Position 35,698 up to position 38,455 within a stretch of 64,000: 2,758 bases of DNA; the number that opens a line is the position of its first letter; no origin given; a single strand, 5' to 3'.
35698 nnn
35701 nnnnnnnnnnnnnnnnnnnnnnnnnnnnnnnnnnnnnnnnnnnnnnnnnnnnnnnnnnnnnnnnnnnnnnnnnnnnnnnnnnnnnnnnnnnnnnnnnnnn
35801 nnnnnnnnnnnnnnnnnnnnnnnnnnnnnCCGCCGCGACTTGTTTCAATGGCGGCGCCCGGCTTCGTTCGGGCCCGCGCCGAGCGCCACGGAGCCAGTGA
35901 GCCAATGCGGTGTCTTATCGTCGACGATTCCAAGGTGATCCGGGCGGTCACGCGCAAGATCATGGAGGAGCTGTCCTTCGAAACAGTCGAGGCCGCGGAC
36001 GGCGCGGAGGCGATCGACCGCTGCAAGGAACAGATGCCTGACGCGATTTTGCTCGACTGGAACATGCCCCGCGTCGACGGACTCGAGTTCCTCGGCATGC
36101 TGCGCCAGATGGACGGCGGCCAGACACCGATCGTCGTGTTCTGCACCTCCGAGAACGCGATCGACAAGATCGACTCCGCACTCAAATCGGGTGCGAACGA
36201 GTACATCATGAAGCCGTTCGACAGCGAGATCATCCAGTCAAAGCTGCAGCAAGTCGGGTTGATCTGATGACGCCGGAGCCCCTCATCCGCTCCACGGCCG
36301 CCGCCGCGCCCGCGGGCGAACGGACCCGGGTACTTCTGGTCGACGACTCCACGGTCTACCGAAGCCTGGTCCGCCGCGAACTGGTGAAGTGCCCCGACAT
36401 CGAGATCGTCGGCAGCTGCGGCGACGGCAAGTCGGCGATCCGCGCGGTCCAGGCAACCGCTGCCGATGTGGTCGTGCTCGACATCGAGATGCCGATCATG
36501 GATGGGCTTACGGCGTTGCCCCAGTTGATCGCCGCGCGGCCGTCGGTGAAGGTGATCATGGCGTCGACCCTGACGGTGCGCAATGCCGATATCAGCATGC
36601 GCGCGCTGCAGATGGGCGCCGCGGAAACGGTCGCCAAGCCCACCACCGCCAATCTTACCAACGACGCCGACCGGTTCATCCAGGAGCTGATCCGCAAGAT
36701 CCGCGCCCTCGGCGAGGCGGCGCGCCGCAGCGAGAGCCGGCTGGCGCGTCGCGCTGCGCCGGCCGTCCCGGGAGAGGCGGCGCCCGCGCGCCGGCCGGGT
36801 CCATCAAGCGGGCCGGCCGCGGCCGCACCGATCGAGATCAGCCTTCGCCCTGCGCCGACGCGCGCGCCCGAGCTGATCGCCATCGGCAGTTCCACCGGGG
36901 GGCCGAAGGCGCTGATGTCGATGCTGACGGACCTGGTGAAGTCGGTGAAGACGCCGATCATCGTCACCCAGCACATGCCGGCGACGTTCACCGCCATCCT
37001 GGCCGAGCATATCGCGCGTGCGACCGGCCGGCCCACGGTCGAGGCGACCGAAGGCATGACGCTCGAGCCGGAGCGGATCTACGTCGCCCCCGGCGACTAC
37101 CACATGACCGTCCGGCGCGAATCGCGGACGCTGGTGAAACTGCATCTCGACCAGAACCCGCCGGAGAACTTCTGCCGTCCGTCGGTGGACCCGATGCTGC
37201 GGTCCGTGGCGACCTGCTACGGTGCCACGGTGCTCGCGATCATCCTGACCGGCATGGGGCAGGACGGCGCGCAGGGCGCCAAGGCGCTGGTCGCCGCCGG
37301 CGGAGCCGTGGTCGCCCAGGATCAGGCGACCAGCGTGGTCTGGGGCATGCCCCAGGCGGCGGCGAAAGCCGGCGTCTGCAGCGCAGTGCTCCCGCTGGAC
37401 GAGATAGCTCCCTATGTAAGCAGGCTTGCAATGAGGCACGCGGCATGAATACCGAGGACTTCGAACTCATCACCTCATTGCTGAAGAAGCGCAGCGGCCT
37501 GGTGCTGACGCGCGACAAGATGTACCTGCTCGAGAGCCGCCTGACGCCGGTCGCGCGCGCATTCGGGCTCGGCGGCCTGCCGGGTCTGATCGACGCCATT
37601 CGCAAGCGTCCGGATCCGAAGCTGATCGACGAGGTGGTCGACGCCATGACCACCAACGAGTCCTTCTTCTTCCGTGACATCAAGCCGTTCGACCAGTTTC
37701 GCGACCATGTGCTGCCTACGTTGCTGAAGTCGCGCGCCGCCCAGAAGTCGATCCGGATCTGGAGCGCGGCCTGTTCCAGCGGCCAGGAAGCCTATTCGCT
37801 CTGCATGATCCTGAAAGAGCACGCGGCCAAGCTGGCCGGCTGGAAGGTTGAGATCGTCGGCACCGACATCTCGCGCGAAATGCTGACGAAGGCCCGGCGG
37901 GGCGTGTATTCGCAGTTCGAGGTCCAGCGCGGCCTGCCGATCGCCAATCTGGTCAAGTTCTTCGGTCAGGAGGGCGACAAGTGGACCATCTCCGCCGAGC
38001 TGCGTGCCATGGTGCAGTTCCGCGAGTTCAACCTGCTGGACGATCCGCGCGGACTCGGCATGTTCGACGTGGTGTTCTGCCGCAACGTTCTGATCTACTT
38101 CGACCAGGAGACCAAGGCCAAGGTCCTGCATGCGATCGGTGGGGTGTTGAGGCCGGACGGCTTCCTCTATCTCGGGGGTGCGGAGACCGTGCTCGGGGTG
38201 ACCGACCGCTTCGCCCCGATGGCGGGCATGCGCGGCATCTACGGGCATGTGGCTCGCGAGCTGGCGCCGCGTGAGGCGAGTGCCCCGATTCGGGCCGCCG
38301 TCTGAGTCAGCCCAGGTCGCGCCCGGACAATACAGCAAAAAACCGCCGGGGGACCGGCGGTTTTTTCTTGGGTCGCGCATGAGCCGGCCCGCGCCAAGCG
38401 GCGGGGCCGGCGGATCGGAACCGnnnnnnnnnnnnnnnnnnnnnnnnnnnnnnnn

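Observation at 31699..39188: CtrA phosphorelay components (ChpT-like and CtrA) bracket a cheAWYBR operon, next to the flagellar cluster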

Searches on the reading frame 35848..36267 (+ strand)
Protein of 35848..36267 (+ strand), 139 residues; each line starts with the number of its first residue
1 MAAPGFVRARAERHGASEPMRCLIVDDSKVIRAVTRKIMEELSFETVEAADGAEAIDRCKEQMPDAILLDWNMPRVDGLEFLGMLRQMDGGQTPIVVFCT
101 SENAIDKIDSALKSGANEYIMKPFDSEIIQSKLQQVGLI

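Call 3: search_protein_families(library=pfam, proteins=[window:35848-36267:+])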
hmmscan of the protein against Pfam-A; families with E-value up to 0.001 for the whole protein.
window:35848-36267:+ (139 aa): 1 family
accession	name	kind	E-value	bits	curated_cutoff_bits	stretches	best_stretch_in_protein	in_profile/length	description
PF00072.30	Response_reg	-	6.3e-28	97.6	30.2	1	23-133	2-110/111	Response regulator receiver domain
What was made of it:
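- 35905..36267 (+): cheY (120 aa). PF00072, 97.6 bits (call 3).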

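Call 4: search_protein_families(library=ncbifam, proteins=[window:35848-36267:+])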
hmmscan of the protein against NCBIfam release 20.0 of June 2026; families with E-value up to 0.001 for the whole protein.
window:35848-36267:+ (139 aa): 100 families (the best 25 are shown)
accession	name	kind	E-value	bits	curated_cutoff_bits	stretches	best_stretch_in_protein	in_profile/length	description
NF041367.1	CheY_Halo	equivalog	2.2e-22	79.6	200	1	23-136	2-113/114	chemotaxis protein CheY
NF007901.0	PRK10610.1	equivalog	2.4e-21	76.2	189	1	18-136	4-123/129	chemotaxis response regulator CheY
TIGR02154.1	PhoB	equivalog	3.6e-20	72.2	296.2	1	21-134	4-117/226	phosphate regulon transcriptional regulator PhoB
NF001965.0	PRK00742.1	subfamily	3.7e-20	72.4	293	1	19-127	3-112/357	chemotaxis-specific protein-glutamate methyltransferase CheB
NF007935.0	PRK10651.1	equivalog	4.7e-20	71.7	250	1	17-136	4-123/216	two-component system response regulator NarL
NF041733.1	resp_reg_CseB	equivalog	8.4e-20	71.1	350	1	21-134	2-112/228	two-component system response regulator CseB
NF007969.0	PRK10693.1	equivalog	1e-18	67.5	329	1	21-125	9-111/337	two-component system response regulator RssB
NF008469.0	PRK11361.1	equivalog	1.2e-18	67.1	714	1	21-130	6-113/461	acetoacetate metabolism transcriptional regulator AtoC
NF045944.1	ResRegRpaBCyano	equivalog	2.4e-18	66.4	330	1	23-135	1-110/229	response regulator transcription factor RpaB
NF040689.1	MtrAB_MtrA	equivalog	2.7e-18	66.1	300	1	23-130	2-106/219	MtrAB system response regulator MtrA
NF009206.0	PRK12555.1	subfamily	5.8e-18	64.9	342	1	20-125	1-107/340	chemotaxis-specific protein-glutamate methyltransferase CheB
NF045505.1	RR_RssB_Pseudo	equivalog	6.3e-17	61.7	700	1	21-126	7-110/394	two-component system response regulator RssB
NF008677.0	PRK11697.1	equivalog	8.6e-17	61.3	246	1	20-136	2-115/238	two-component system response regulator BtsR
NF007708.0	PRK10403.1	equivalog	2.3e-16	59.9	343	1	18-131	5-118/215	nitrate/nitrite response regulator protein NarP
NF040534.1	resp_reg_YycF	equivalog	3.1e-16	59.4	340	1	21-127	2-105/231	response regulator YycF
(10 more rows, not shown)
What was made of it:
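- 35905..36267 (+): NCBIfam CheY models are the top hits (call 4).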

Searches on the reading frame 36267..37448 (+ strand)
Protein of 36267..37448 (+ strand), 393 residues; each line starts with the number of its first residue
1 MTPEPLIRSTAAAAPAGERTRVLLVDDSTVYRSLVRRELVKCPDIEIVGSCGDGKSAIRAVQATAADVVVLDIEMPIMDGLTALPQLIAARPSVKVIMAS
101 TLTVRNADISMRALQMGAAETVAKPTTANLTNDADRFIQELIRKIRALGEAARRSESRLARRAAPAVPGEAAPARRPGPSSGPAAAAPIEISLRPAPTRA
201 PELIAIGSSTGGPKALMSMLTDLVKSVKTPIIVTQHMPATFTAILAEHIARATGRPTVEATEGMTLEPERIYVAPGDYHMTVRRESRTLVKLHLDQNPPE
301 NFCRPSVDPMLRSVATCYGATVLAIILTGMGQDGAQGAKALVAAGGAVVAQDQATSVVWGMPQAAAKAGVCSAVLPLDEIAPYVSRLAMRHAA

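Call 3: search_protein_families(library=pfam, proteins=[window:36267-37448:+])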
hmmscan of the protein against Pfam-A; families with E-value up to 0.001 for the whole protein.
window:36267-37448:+ (393 aa): 2 families
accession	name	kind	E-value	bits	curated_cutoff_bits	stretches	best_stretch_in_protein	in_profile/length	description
PF01339.22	CheB_methylest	-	2.5e-62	210.1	24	1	204-382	1-172/174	CheB methylesterase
PF00072.30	Response_reg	-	1.3e-18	67.6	30.2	1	22-128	1-103/111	Response regulator receiver domain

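Call 4: search_protein_families(library=ncbifam, proteins=[window:36267-37448:+])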
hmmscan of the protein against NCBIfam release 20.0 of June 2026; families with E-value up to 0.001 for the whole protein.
window:36267-37448:+ (393 aa): 72 families (the best 25 are shown)
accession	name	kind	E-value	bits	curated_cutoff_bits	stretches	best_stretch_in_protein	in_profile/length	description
NF001965.0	PRK00742.1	subfamily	1.2e-115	386.5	293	1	19-388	3-353/357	chemotaxis-specific protein-glutamate methyltransferase CheB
NF009206.0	PRK12555.1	subfamily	4.2e-88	295.5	342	1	21-389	2-337/340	chemotaxis-specific protein-glutamate methyltransferase CheB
TIGR02875.1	spore_0_A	equivalog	2.3e-17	63.1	200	1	19-146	2-130/262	sporulation transcription factor Spo0A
NF007018.1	PRK09483.1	equivalog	1.1e-15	57.9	280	1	21-139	3-119/217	UvrY/SirA/GacA family response regulator transcription factor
NF041367.1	CheY_Halo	equivalog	5.6e-14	52.5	200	1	22-127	1-102/114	chemotaxis protein CheY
NF007935.0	PRK10651.1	equivalog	1.6e-13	50.4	250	1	18-119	5-104/216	two-component system response regulator NarL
NF011896.0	PRK15369.1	equivalog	2.1e-12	47.1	242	1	19-126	3-108/211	two component system response regulator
NF052445.1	RespRegMctR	equivalog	3.9e-12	46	300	1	21-124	3-104/205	two-component system response regulator MctR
NF007969.0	PRK10693.1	equivalog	5.8e-12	45.3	329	1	21-127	9-111/337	two-component system response regulator RssB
NF008677.0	PRK11697.1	equivalog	1.2e-11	44.4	246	1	21-97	3-80/238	two-component system response regulator BtsR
TIGR01818.1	ntrC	equivalog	3.7e-11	42.5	558.6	1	22-126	1-101/463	nitrogen regulation protein NR(I)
NF008469.0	PRK11361.1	equivalog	6.2e-11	41.6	714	1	19-127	4-108/461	acetoacetate metabolism transcriptional regulator AtoC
NF007901.0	PRK10610.1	equivalog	1.2e-10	41.6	189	1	20-131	6-116/129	chemotaxis response regulator CheY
NF041945.1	LuxN_Vibrio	equivalog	1.6e-10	39.8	1550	1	20-129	721-825/839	quorum-sensing autoinducer 1 sensor kinase/phosphatase LuxN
NF047785.1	respo_reg_MadR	equivalog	2.4e-10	40.1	300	1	21-149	2-121/209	MadR family response regulator transcription factor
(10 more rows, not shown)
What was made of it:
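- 36267..37448 (+): cheB. NF001965, 386.5 bits against a 293 cut-off (call 4).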

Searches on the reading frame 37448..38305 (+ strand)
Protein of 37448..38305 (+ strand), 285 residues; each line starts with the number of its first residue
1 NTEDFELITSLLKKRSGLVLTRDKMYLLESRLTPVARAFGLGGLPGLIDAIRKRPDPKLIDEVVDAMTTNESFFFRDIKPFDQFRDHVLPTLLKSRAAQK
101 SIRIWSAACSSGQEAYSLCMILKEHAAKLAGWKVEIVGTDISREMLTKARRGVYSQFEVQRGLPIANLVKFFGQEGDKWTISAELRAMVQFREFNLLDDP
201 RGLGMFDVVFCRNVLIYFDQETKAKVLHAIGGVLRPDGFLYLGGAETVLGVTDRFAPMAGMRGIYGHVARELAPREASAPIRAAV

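Call 3: search_protein_families(library=pfam, proteins=[window:37448-38305:+])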
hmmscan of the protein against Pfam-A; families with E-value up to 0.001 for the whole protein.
window:37448-38305:+ (285 aa): 6 families
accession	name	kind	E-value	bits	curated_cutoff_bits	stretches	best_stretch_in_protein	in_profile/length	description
PF01739.24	CheR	-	9.8e-61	205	27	1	70-260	1-191/195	CheR methyltransferase, SAM binding domain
PF03705.20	CheR_N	-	3e-10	40.1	27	1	3-55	1-53/53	CheR methyltransferase, all-alpha domain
PF13649.12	Methyltransf_25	-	2.2e-08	35.1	27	0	188-238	47-97/97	Methyltransferase domain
PF08242.18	Methyltransf_12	-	4.4e-08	34.2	30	1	189-240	51-98/98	Methyltransferase domain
PF08241.18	Methyltransf_11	-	4.7e-07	30.8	21.2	1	134-242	19-95/95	Methyltransferase domain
PF13847.12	Methyltransf_31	-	4.5e-05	23.6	27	0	203-241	72-108/145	Methyltransferase domain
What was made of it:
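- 37445..38305 (+): cheR. PF01739 205 bits and PF03705 (call 3).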

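Call 4: search_protein_families(library=ncbifam, proteins=[window:37448-38305:+])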
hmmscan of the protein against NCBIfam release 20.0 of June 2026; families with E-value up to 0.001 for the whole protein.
window:37448-38305:+ (285 aa): 1 family
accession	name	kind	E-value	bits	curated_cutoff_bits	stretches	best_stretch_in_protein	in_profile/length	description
NF007902.0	PRK10611.1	equivalog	6.1e-41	140.5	435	1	4-256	26-274/287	protein-glutamate O-methyltransferase CheR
